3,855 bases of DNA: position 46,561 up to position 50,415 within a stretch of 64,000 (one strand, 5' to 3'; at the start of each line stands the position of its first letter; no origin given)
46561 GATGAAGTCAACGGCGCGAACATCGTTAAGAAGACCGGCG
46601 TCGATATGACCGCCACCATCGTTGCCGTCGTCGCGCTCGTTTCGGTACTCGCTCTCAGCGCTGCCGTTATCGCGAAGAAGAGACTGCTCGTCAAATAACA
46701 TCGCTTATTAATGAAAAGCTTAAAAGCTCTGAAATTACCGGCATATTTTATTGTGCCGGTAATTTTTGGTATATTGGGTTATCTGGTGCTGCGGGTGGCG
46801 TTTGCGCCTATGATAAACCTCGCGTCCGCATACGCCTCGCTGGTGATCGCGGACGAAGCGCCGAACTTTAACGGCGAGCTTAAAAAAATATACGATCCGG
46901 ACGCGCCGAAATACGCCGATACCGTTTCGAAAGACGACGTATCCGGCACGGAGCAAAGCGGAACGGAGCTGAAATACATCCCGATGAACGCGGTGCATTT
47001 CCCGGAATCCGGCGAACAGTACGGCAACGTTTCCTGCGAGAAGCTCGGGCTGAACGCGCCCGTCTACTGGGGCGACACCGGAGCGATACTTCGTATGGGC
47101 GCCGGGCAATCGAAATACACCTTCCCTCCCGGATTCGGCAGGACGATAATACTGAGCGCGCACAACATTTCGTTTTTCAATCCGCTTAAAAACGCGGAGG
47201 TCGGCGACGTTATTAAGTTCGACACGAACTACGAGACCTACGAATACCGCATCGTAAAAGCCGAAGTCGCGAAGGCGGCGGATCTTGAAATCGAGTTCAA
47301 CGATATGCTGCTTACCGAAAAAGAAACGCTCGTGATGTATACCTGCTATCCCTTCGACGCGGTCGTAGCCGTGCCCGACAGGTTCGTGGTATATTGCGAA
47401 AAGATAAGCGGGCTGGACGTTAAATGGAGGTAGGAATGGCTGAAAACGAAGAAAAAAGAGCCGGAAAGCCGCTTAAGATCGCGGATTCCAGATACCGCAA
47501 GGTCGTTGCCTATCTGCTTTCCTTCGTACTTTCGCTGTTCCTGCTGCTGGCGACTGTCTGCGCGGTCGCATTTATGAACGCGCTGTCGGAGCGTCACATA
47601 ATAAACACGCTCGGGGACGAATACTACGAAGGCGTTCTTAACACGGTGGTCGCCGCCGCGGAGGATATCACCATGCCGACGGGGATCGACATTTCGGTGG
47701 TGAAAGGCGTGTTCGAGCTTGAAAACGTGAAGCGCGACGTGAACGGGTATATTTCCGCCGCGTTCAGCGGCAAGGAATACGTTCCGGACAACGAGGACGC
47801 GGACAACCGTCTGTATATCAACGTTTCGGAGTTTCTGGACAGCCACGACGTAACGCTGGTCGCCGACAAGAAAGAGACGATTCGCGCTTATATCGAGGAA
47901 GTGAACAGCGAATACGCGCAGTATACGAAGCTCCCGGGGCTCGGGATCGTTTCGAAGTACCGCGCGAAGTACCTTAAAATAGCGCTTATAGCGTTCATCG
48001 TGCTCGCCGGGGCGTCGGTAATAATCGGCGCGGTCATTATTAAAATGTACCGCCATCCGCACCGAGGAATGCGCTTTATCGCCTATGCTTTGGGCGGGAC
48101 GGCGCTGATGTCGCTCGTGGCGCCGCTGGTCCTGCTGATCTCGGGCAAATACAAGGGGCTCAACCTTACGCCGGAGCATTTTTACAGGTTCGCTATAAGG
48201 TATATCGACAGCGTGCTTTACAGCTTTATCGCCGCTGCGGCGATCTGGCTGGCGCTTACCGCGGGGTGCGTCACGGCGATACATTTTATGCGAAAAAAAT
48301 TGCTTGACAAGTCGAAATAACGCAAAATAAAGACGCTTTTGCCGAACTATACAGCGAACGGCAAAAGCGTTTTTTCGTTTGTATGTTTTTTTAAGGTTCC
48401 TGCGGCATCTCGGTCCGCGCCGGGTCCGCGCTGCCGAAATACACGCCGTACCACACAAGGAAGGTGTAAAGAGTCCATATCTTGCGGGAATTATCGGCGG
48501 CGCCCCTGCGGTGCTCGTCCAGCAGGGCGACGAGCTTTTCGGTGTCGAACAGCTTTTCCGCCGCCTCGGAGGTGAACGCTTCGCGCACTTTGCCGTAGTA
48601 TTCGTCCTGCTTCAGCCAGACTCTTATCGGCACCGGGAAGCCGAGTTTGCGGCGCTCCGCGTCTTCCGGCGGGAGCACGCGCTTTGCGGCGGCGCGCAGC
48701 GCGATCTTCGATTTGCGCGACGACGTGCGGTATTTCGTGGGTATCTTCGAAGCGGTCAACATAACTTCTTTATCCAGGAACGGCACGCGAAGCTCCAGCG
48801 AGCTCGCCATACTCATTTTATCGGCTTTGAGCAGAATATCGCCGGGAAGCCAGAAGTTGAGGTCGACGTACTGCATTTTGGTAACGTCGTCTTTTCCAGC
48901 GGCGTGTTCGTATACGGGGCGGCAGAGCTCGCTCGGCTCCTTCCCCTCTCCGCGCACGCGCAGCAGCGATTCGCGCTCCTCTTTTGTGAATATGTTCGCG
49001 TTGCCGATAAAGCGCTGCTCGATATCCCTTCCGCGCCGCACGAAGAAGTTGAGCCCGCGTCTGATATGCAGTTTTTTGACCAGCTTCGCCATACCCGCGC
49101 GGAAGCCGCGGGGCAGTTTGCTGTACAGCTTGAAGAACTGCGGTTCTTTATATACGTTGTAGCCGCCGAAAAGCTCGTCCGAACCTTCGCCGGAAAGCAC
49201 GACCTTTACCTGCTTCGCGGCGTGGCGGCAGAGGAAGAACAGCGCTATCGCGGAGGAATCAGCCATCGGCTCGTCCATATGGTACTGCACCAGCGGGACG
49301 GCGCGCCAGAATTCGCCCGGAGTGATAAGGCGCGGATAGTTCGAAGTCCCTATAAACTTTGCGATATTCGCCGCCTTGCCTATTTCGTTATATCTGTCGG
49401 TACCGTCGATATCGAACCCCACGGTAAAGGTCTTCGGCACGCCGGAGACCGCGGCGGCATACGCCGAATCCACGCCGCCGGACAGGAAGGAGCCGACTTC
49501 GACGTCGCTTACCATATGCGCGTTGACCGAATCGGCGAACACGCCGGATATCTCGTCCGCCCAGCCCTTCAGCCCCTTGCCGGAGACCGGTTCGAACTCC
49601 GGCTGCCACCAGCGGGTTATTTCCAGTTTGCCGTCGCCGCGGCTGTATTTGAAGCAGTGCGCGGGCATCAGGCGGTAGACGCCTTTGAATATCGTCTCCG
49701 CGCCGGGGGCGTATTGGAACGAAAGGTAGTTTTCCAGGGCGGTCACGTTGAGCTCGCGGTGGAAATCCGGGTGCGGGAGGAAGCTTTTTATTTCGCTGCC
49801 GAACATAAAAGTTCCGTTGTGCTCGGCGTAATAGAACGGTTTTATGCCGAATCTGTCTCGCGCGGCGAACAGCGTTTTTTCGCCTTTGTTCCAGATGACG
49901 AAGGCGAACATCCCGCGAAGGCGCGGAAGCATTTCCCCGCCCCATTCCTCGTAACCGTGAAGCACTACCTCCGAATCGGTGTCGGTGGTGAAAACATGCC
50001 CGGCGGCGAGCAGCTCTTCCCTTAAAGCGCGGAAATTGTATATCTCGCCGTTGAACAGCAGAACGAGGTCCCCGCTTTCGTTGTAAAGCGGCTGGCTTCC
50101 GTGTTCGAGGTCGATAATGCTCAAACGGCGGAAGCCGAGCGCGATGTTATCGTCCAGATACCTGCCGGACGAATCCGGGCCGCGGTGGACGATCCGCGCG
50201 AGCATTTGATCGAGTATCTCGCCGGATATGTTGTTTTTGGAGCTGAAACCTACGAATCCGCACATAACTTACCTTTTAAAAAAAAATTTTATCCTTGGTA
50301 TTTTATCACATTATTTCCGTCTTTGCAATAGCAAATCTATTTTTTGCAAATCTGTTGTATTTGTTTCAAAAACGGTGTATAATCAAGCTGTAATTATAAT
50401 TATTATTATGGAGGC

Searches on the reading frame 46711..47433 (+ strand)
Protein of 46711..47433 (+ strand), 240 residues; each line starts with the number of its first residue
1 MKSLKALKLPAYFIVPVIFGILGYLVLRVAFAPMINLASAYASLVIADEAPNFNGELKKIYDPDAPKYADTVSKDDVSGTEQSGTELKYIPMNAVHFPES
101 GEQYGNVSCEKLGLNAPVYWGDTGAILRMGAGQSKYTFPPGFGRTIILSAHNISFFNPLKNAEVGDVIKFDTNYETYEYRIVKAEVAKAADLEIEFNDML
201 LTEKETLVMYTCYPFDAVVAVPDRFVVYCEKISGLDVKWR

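Call 8: search_protein_families(library=pfam, proteins=[window:46711-47433:+], max_evalue=0.001)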
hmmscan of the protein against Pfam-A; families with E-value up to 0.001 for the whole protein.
window:46711-47433:+ (240 aa): 1 family
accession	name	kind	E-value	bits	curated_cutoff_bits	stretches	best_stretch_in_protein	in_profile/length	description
PF04203.18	Sortase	-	6.9e-19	68.3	26.6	1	110-231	4-124/125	Sortase domain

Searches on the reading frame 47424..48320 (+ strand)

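Call 8: search_protein_families(library=pfam, proteins=[window:47424-48320:+], max_evalue=0.001)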
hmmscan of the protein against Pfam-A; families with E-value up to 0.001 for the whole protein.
window:47424-48320:+ (298 aa): 0 families

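Call 60: search_protein_families(library=pfam, proteins=[window:47424-48320:+], max_evalue=0.01)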
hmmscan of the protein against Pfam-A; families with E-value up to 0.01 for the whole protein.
window:47424-48320:+ (298 aa): 1 family
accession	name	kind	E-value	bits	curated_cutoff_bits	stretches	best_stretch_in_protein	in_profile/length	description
PF13800.11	Sigma_reg_N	-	0.0066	17.1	26.3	1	180-221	9-49/91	Sigma factor regulator N-terminal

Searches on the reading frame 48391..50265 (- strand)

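Call 8: search_protein_families(library=pfam, proteins=[window:48391-50265:-], max_evalue=0.001)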
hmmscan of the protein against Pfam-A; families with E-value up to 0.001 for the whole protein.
window:48391-50265:- (624 aa): 3 families
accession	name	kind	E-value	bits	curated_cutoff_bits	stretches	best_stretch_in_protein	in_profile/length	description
PF00733.27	Asn_synthase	-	6.7e-88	296.1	21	1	240-606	3-353/354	Asparagine synthase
PF13537.11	GATase_7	-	3.2e-46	156.8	25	1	46-163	2-122/123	Glutamine amidotransferase domain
PF13522.11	GATase_6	-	1.7e-41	141.7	27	1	30-158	1-130/130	Glutamine amidotransferase domain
